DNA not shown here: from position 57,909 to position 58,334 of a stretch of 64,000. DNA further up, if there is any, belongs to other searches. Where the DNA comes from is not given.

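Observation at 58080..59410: Four copies of a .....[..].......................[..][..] module interleaved with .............FYLLPV repeats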

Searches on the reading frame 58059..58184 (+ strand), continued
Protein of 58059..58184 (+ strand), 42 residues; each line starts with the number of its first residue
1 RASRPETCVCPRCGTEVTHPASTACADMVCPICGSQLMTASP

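Call 47: search_protein_families(library=pfam, proteins=[P0092, P0098, P0105, P0074, P0088, P0087, P0051, P0052, P0151, P0110], max_evalue=1)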
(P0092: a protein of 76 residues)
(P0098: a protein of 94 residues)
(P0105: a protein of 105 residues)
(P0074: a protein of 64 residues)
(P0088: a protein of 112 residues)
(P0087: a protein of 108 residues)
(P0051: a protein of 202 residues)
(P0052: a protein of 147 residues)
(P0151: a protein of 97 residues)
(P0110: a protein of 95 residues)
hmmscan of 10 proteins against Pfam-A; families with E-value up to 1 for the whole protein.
P0092 (76 aa): 20 families
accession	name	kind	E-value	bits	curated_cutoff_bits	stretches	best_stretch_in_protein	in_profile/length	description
PF13240.11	Zn_Ribbon_1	-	0.00075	19.7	25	2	66-72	2-8/23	zinc-ribbon domain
PF10571.15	UPF0547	-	0.0015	19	29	1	46-57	3-14/26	Uncharacterised protein family UPF0547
PF08271.17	Zn_Ribbon_TF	-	0.0018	18.2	29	1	41-53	17-29/43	TFIIB zinc-binding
PF13248.11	Zn_ribbon_3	-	0.0019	18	27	2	65-72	4-25/26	zinc-ribbon domain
PF03119.21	DNA_ligase_ZBD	-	0.0035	17.6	25.8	0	46-53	2-9/27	NAD-dependent DNA ligase C4 zinc finger domain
PF24463.1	DUF7577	-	0.004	17.2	28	1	65-71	4-10/27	Domain of unknown function (DUF7577)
PF12773.13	DZR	-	0.024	15.2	27.3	1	40-73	9-34/45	Double zinc ribbon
PF14149.11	YhfH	-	0.059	13.6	27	1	46-69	16-37/37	YhfH-like protein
PF01396.24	Zn_ribbon_Top1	-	0.061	13.6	32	0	65-74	3-12/39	Topoisomerase DNA binding C4 zinc finger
PF18439.7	zf_UBZ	-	0.074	13.2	25.6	0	45-55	4-14/32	Ubiquitin-Binding Zinc Finger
PF25207.1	DUF7837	-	0.18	12.2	27.8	0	46-56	8-18/47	Domain of unknown function (DUF7837)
PF14690.11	Zn_ribbon_ISL3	-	0.19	12.6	25.5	0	65-75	4-14/47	zinc-finger of transposase IS204/IS1001/IS1096/IS1165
PF14319.11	Zn_Tnp_IS91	-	0.2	12.1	26.3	1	45-73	40-66/90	Transposase zinc-binding domain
PF21344.3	Zn_ribbon_LysW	-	0.23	11.6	27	0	46-72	3-30/46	Alpha-aminoadipate carrier protein LysW-like, globular domain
PF01155.25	HypA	-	0.24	11.9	28.9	1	42-73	69-96/112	Hydrogenase/urease nickel incorporation, metallochaperone, hypA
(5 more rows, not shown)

P0098 (94 aa): 21 families
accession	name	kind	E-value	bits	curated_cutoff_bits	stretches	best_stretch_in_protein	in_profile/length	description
PF13240.11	Zn_Ribbon_1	-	0.0011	19.1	25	1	64-71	2-9/23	zinc-ribbon domain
PF03119.21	DNA_ligase_ZBD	-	0.0057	16.9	25.8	1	64-72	2-10/27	NAD-dependent DNA ligase C4 zinc finger domain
PF13248.11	Zn_ribbon_3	-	0.0063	16.4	27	1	64-72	5-13/26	zinc-ribbon domain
PF14803.11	Zn_ribbon_Nudix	-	0.0078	16.5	25.6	1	64-75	3-14/34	Nudix N-terminal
PF14319.11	Zn_Tnp_IS91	-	0.015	15.8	26.3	1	61-92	38-67/90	Transposase zinc-binding domain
PF06677.18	Auto_anti-p27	-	0.017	15.6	24.1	1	81-93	15-27/40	Sjogren's syndrome/scleroderma autoantigen 1 (Autoantigen p27)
PF14569.12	zf-UDP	-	0.028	14.9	27.1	1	60-78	49-67/78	Zinc-binding RING-finger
PF14690.11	Zn_ribbon_ISL3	-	0.035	14.9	25.5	0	82-93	3-14/47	zinc-finger of transposase IS204/IS1001/IS1096/IS1165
PF24463.1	DUF7577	-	0.047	13.8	28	0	82-90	3-11/27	Domain of unknown function (DUF7577)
PF12773.13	DZR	-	0.05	14.2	27.3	1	60-90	11-33/45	Double zinc ribbon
PF18439.7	zf_UBZ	-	0.081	13.1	25.6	0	63-73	4-14/32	Ubiquitin-Binding Zinc Finger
PF01396.24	Zn_ribbon_Top1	-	0.084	13.1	32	0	83-92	3-12/39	Topoisomerase DNA binding C4 zinc finger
PF09297.16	Zn_ribbon_NUD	-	0.11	12.7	24.8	0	84-91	6-13/32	NADH pyrophosphatase zinc ribbon domain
PF04606.18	Ogr_Delta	-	0.17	12.3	26.3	0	84-91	2-9/47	Ogr/Delta-like zinc finger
PF08271.17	Zn_Ribbon_TF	-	0.27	11.2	29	0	60-71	18-29/43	TFIIB zinc-binding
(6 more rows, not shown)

P0105 (105 aa): 18 families
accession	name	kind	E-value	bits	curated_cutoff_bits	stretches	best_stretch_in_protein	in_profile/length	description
PF13240.11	Zn_Ribbon_1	-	0.0012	19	25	2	93-101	14-22/23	zinc-ribbon domain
PF03119.21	DNA_ligase_ZBD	-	0.004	17.4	25.8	1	94-105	1-12/27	NAD-dependent DNA ligase C4 zinc finger domain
PF12773.13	DZR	-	0.0099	16.5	27.3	1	71-102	11-34/45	Double zinc ribbon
PF01396.24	Zn_ribbon_Top1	-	0.02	15.2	32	1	93-105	2-14/39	Topoisomerase DNA binding C4 zinc finger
PF06677.18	Auto_anti-p27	-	0.029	14.9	24.1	1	92-104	15-27/40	Sjogren's syndrome/scleroderma autoantigen 1 (Autoantigen p27)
PF13248.11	Zn_ribbon_3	-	0.037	14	27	1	93-101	3-11/26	zinc-ribbon domain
PF17848.7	Zn_ribbon_ACC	-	0.048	14.3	24.5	0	94-105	3-14/26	Acetyl-CoA carboxylase zinc finger domain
PF14803.11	Zn_ribbon_Nudix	-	0.069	13.5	25.6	0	95-104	3-12/34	Nudix N-terminal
PF10571.15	UPF0547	-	0.097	13.3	29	0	75-84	3-12/26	Uncharacterised protein family UPF0547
PF14319.11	Zn_Tnp_IS91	-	0.1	13.1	26.3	1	73-100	39-64/90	Transposase zinc-binding domain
PF01155.25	HypA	-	0.11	12.9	28.9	1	71-103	69-97/112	Hydrogenase/urease nickel incorporation, metallochaperone, hypA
PF06827.20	zf-FPG_IleRS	-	0.17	12.2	21.3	0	75-85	4-14/30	Zinc finger found in FPG and IleRS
PF09297.16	Zn_ribbon_NUD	-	0.21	11.8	24.8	1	95-105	6-16/32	NADH pyrophosphatase zinc ribbon domain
PF13453.11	Zn_ribbon_TFIIB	-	0.22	11.4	22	0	94-103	1-10/41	Transcription factor zinc-finger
PF18439.7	zf_UBZ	-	0.37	11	25.6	0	75-84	5-14/32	Ubiquitin-Binding Zinc Finger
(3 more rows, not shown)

P0074 (64 aa): 20 families
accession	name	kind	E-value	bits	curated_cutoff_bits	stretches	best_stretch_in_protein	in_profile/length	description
PF03119.21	DNA_ligase_ZBD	-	0.00013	22.2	25.8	2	50-62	1-13/27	NAD-dependent DNA ligase C4 zinc finger domain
PF13240.11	Zn_Ribbon_1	-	0.00088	19.4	25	1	50-57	15-22/23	zinc-ribbon domain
PF12773.13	DZR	-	0.0036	17.9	27.3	1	27-58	11-34/45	Double zinc ribbon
PF09297.16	Zn_ribbon_NUD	-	0.0069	16.5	24.8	1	51-62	6-17/32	NADH pyrophosphatase zinc ribbon domain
PF01155.25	HypA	-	0.0084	16.6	28.9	1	29-62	71-100/112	Hydrogenase/urease nickel incorporation, metallochaperone, hypA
PF14690.11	Zn_ribbon_ISL3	-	0.018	15.9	25.5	1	49-62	3-16/47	zinc-finger of transposase IS204/IS1001/IS1096/IS1165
PF13453.11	Zn_ribbon_TFIIB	-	0.019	14.8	22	1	50-61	1-12/41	Transcription factor zinc-finger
PF22747.2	Zn_ribbon_DUF2089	-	0.026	15.1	27.6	0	31-39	15-23/32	DUF2089 zinc ribbon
PF08271.17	Zn_Ribbon_TF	-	0.052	13.5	29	1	49-59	1-11/43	TFIIB zinc-binding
PF01396.24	Zn_ribbon_Top1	-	0.059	13.6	32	1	50-61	3-14/39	Topoisomerase DNA binding C4 zinc finger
PF06677.18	Auto_anti-p27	-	0.063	13.8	24.1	1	50-61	17-28/40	Sjogren's syndrome/scleroderma autoantigen 1 (Autoantigen p27)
PF13717.11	Zn_ribbon_4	-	0.066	13.6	30.3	0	49-56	26-33/36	zinc-ribbon domain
PF04606.18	Ogr_Delta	-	0.075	13.4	26.3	1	50-60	1-11/47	Ogr/Delta-like zinc finger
PF18439.7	zf_UBZ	-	0.076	13.1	25.6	0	30-40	4-14/32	Ubiquitin-Binding Zinc Finger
PF12677.13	DUF3797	-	0.092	13.1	25.1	1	1-39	1-25/48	Domain of unknown function (DUF3797)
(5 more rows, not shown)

P0088 (112 aa): 19 families
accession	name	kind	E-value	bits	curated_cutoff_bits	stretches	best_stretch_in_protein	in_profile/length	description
PF08271.17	Zn_Ribbon_TF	-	0.0063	16.5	29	1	100-109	2-11/43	TFIIB zinc-binding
PF23165.1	zf-C2H2_FBX41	-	0.0089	15.9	24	1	99-107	3-11/30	F-box only protein 41 C2H2 zinc finger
PF17283.8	Zn_ribbon_SprT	-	0.027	14.9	28.1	1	80-108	6-33/38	SprT-like zinc ribbon domain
PF07754.17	HVO_2753_ZBP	-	0.041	14.1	33.2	1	97-110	15-28/46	Small zinc finger protein HVO_2753-like, Zn-binding pocket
PF17848.7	Zn_ribbon_ACC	-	0.09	13.4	24.5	0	100-106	3-9/26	Acetyl-CoA carboxylase zinc finger domain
PF01155.25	HypA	-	0.1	13.1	28.9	1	78-109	70-97/112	Hydrogenase/urease nickel incorporation, metallochaperone, hypA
PF25207.1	DUF7837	-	0.11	12.9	27.8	0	81-91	8-18/47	Domain of unknown function (DUF7837)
PF10571.15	UPF0547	-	0.13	12.9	29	0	81-90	3-12/26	Uncharacterised protein family UPF0547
PF18439.7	zf_UBZ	-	0.16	12.1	25.6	0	80-91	4-15/32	Ubiquitin-Binding Zinc Finger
PF14690.11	Zn_ribbon_ISL3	-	0.21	12.4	25.5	1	100-112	4-16/47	zinc-finger of transposase IS204/IS1001/IS1096/IS1165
PF14319.11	Zn_Tnp_IS91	-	0.26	11.7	26.3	1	80-108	40-66/90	Transposase zinc-binding domain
PF07282.18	Cas12f1-like_TNB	-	0.31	11.7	26.3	1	80-110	30-52/60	Cas12f1-like, TNB domain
PF25017.1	zf-C2HC_3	-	0.33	11.3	24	0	76-93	21-38/47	C2HC zinc finger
PF01396.24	Zn_ribbon_Top1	-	0.38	11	32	1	100-111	3-14/39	Topoisomerase DNA binding C4 zinc finger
PF04606.18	Ogr_Delta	-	0.45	10.9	26.3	0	101-109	2-10/47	Ogr/Delta-like zinc finger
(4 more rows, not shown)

P0087 (108 aa): 20 families
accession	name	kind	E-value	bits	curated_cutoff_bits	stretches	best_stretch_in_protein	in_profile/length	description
PF03119.21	DNA_ligase_ZBD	-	0.0019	18.5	25.8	1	96-107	1-12/27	NAD-dependent DNA ligase C4 zinc finger domain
PF24463.1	DUF7577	-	0.0031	17.5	28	1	94-102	2-10/27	Domain of unknown function (DUF7577)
PF13240.11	Zn_Ribbon_1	-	0.0045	17.2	25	1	97-103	2-8/23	zinc-ribbon domain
PF09297.16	Zn_ribbon_NUD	-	0.007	16.5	24.8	1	97-107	6-16/32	NADH pyrophosphatase zinc ribbon domain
PF01396.24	Zn_ribbon_Top1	-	0.0089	16.2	32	1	96-107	3-14/39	Topoisomerase DNA binding C4 zinc finger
PF12773.13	DZR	-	0.015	15.9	27.3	1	73-103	11-33/45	Double zinc ribbon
PF13248.11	Zn_ribbon_3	-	0.024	14.6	27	0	76-104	4-26/26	zinc-ribbon domain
PF09723.15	Zn_ribbon_8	-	0.049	14.1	34.4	1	96-107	28-39/41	Zinc ribbon domain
PF14803.11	Zn_ribbon_Nudix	-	0.066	13.6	25.6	0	77-87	3-13/34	Nudix N-terminal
PF07282.18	Cas12f1-like_TNB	-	0.15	12.7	26.3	1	77-106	31-52/60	Cas12f1-like, TNB domain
PF08271.17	Zn_Ribbon_TF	-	0.15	12.1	29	0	74-82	19-27/43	TFIIB zinc-binding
PF18439.7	zf_UBZ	-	0.2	11.8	25.6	0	76-86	4-14/32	Ubiquitin-Binding Zinc Finger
PF23903.1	Phage_zn_bind_2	-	0.21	12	27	0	96-105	33-42/44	Phage zinc binding domain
PF14690.11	Zn_ribbon_ISL3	-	0.25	12.2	25.5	0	95-107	3-15/47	zinc-finger of transposase IS204/IS1001/IS1096/IS1165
PF24460.1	DUF7575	-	0.25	11.2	28.5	0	95-102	4-11/28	Domain of unknown function (DUF7575)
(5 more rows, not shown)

P0051 (202 aa): 25 families
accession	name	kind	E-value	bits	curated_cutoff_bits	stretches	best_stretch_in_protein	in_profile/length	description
PF23548.1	Zn_ribbon_FGT1_2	-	2.4e-06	27.4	27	0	109-119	21-31/35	FORGETTER1 second zinc ribbon domain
PF13408.12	Zn_ribbon_recom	-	4.7e-06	27.3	25.3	2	53-66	6-19/58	Recombinase zinc beta ribbon domain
PF08271.17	Zn_Ribbon_TF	-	2.5e-05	24.1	29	2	31-45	18-32/43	TFIIB zinc-binding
PF03119.21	DNA_ligase_ZBD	-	2.6e-05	24.4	25.8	0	35-47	2-14/27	NAD-dependent DNA ligase C4 zinc finger domain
PF14690.11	Zn_ribbon_ISL3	-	0.00024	21.9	25.5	1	53-72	3-22/47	zinc-finger of transposase IS204/IS1001/IS1096/IS1165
PF14319.11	Zn_Tnp_IS91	-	0.00027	21.3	26.3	2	33-73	39-77/90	Transposase zinc-binding domain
PF13240.11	Zn_Ribbon_1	-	0.00029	21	25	0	54-62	1-9/23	zinc-ribbon domain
PF12773.13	DZR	-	0.00031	21.3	27.3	1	31-66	11-38/45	Double zinc ribbon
PF13248.11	Zn_ribbon_3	-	0.00042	20.1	27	1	52-61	2-11/26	zinc-ribbon domain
PF07282.18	Cas12f1-like_TNB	-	0.0023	18.5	26.3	1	33-65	29-53/60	Cas12f1-like, TNB domain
PF14803.11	Zn_ribbon_Nudix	-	0.013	15.8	25.6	0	55-71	3-19/34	Nudix N-terminal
PF01155.25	HypA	-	0.014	15.8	28.9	2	88-118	70-96/112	Hydrogenase/urease nickel incorporation, metallochaperone, hypA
PF01396.24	Zn_ribbon_Top1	-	0.024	14.9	32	1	53-64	2-13/39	Topoisomerase DNA binding C4 zinc finger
PF19335.5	HMBD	-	0.043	14.2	23.6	0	35-45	18-28/28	Heavy metal binding domain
PF14354.12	Lar_restr_allev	-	0.072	13.8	28.6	0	91-122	6-34/58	Restriction alleviation protein Lar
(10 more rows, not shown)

P0052 (147 aa): 24 families
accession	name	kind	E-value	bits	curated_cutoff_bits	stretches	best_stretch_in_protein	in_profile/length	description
PF13248.11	Zn_ribbon_3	-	7.3e-05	22.5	27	1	68-83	3-17/26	zinc-ribbon domain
PF14690.11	Zn_ribbon_ISL3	-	0.00027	21.7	25.5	0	49-62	4-17/47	zinc-finger of transposase IS204/IS1001/IS1096/IS1165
PF14354.12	Lar_restr_allev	-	0.0004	21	28.6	1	50-106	6-54/58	Restriction alleviation protein Lar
PF08271.17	Zn_Ribbon_TF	-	0.0004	20.3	29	0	136-147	2-14/43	TFIIB zinc-binding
PF01155.25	HypA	-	0.00059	20.3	28.9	1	47-90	70-109/112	Hydrogenase/urease nickel incorporation, metallochaperone, hypA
PF12773.13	DZR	-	0.00094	19.7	27.3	2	109-143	7-33/45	Double zinc ribbon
PF13408.12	Zn_ribbon_recom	-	0.012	16.5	25.3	0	135-146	6-17/58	Recombinase zinc beta ribbon domain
PF23165.1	zf-C2H2_FBX41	-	0.015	15.2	24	0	70-75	5-10/30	F-box only protein 41 C2H2 zinc finger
PF07282.18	Cas12f1-like_TNB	-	0.023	15.3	26.3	1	49-81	30-54/60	Cas12f1-like, TNB domain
PF24460.1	DUF7575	-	0.029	14.2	28.5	0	68-76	4-12/28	Domain of unknown function (DUF7575)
PF14319.11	Zn_Tnp_IS91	-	0.035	14.5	26.3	1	49-77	40-66/90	Transposase zinc-binding domain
PF04606.18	Ogr_Delta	-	0.041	14.2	26.3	0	69-77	1-9/47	Ogr/Delta-like zinc finger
PF01396.24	Zn_ribbon_Top1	-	0.092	13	32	1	68-81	2-15/39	Topoisomerase DNA binding C4 zinc finger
PF13240.11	Zn_Ribbon_1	-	0.17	12.2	25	0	50-56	2-8/23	zinc-ribbon domain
PF12760.12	Zn_ribbon_IS1595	-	0.21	12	25.4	0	40-58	15-28/46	Transposase zinc-ribbon domain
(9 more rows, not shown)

P0151 (97 aa): 21 families
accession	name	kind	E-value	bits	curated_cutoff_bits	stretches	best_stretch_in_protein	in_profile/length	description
PF02001.22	DUF134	-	3.7e-09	37.5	27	1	1-38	60-97/98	Protein of unknown function DUF134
PF08271.17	Zn_Ribbon_TF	-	0.0034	17.3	29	1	86-95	2-11/43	TFIIB zinc-binding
PF23165.1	zf-C2H2_FBX41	-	0.0061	16.5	24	1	84-93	2-11/30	F-box only protein 41 C2H2 zinc finger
PF12773.13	DZR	-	0.011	16.3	27.3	1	58-94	6-34/45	Double zinc ribbon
PF13240.11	Zn_Ribbon_1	-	0.013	15.7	25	0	87-92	2-21/23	zinc-ribbon domain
PF01096.23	Zn_ribbon_TFIIS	-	0.055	13.7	21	0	66-76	2-12/39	Transcription factor S-II (TFIIS)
PF09723.15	Zn_ribbon_8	-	0.059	13.8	34.4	0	55-73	18-35/41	Zinc ribbon domain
PF07282.18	Cas12f1-like_TNB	-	0.071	13.7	26.3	1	66-96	30-52/60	Cas12f1-like, TNB domain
PF13248.11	Zn_ribbon_3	-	0.071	13.1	27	1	85-92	3-10/26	zinc-ribbon domain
PF13453.11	Zn_ribbon_TFIIB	-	0.09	12.6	22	0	86-94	1-9/41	Transcription factor zinc-finger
PF01396.24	Zn_ribbon_Top1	-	0.1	12.8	32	1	85-95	2-12/39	Topoisomerase DNA binding C4 zinc finger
PF13408.12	Zn_ribbon_recom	-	0.13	13.1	25.3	1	85-96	6-17/58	Recombinase zinc beta ribbon domain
PF03119.21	DNA_ligase_ZBD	-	0.15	12.4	25.8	1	86-97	1-12/27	NAD-dependent DNA ligase C4 zinc finger domain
PF13005.12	zf-IS66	-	0.18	12.7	27.3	1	65-83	2-20/46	zinc-finger binding domain of transposase IS66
PF23451.1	Zn_ribbon_PaaD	-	0.2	11.7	27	1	82-94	12-24/53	PaaD zinc beta ribbon domain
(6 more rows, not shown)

P0110 (95 aa): 16 families
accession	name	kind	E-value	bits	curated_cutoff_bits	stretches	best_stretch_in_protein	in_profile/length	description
PF13240.11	Zn_Ribbon_1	-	0.0011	19.1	25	2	83-90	15-22/23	zinc-ribbon domain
PF13248.11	Zn_ribbon_3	-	0.0034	17.2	27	1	81-91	2-11/26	zinc-ribbon domain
PF01396.24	Zn_ribbon_Top1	-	0.0082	16.4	32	1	82-94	2-14/39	Topoisomerase DNA binding C4 zinc finger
PF08271.17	Zn_Ribbon_TF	-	0.026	14.5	29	0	60-69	18-27/43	TFIIB zinc-binding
PF14319.11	Zn_Tnp_IS91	-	0.032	14.7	26.3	1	63-90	40-65/90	Transposase zinc-binding domain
PF08792.16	A2L_zn_ribbon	-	0.056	13.6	22.9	0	62-72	22-32/33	A2L zinc ribbon domain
PF17283.8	Zn_ribbon_SprT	-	0.068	13.7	28.1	0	63-75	6-18/38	SprT-like zinc ribbon domain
PF01155.25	HypA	-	0.23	11.9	28.9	1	61-92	70-97/112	Hydrogenase/urease nickel incorporation, metallochaperone, hypA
PF07754.17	HVO_2753_ZBP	-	0.23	11.7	33.2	0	83-93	18-28/46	Small zinc finger protein HVO_2753-like, Zn-binding pocket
PF13408.12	Zn_ribbon_recom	-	0.34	11.8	25.3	0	60-74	4-18/58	Recombinase zinc beta ribbon domain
PF07282.18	Cas12f1-like_TNB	-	0.34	11.5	26.3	1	63-93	30-52/60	Cas12f1-like, TNB domain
PF14690.11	Zn_ribbon_ISL3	-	0.36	11.7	25.5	0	82-93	3-14/47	zinc-finger of transposase IS204/IS1001/IS1096/IS1165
PF18439.7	zf_UBZ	-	0.37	10.9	25.6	0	83-91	4-12/32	Ubiquitin-Binding Zinc Finger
PF19108.5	DUF5795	-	0.59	10.7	27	1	79-92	34-47/74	Family of unknown function (DUF5795)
PF01485.27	IBR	-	0.67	10.5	24.3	1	62-90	21-50/65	IBR domain, a half RING-finger domain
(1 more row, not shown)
